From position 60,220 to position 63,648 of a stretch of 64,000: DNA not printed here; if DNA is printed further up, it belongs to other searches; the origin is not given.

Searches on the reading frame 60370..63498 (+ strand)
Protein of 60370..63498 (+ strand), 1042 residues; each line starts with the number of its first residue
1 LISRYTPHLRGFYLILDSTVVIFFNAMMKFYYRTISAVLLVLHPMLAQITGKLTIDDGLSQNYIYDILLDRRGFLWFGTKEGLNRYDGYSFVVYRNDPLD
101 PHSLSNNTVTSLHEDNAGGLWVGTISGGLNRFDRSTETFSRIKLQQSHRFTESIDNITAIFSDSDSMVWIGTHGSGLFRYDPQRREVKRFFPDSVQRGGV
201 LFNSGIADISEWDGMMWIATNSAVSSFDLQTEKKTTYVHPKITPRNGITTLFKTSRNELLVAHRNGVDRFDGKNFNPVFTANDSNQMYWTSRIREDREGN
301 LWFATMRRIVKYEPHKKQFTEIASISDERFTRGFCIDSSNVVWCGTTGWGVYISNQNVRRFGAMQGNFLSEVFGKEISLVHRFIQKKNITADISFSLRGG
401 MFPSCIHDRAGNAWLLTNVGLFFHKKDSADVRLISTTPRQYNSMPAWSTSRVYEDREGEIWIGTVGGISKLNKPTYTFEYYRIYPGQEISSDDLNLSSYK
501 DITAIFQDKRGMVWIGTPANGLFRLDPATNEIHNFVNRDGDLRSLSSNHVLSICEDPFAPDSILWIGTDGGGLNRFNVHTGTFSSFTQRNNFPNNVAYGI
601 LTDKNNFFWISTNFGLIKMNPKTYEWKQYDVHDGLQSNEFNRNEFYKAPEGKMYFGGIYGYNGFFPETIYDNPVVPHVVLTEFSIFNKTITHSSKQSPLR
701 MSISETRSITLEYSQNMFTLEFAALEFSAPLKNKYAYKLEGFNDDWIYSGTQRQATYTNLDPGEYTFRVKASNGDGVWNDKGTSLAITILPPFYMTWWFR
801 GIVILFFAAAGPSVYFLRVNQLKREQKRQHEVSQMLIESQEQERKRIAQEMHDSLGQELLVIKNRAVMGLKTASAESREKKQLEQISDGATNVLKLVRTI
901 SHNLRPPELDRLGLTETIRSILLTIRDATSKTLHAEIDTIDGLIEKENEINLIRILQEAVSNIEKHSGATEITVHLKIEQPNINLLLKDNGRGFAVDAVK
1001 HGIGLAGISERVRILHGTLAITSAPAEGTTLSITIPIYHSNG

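Call 8: search_protein_families(library=pfam, proteins=[window:60370-63498:+], max_evalue=0.001)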
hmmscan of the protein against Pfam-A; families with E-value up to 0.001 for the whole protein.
window:60370-63498:+ (1042 aa): 6 families
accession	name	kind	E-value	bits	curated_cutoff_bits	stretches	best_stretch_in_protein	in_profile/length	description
PF07494.17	Reg_prop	-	3.7e-38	125.1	20.4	2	58-80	1-23/24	Two component regulator propeller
PF07495.19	Y_Y_Y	-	8.2e-22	77.3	26.6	1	727-790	2-65/65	Y_Y_Y domain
PF07730.19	HisKA_3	-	2.2e-13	51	24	1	843-909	1-68/68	Histidine kinase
PF02518.31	HATPase_c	-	2.4e-11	44.5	26.4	1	948-1037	2-109/111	Histidine kinase-, DNA gyrase B-, and HSP90-like ATPase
PF08450.18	SGL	-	6.6e-08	32.9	26.3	0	222-308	22-106/246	SMP-30/Gluconolactonase/LRE-like region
PF23748.1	Beta-prop_LRRK2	-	0.00042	19.9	26.9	0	103-165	270-328/359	LRRK2 beta propeller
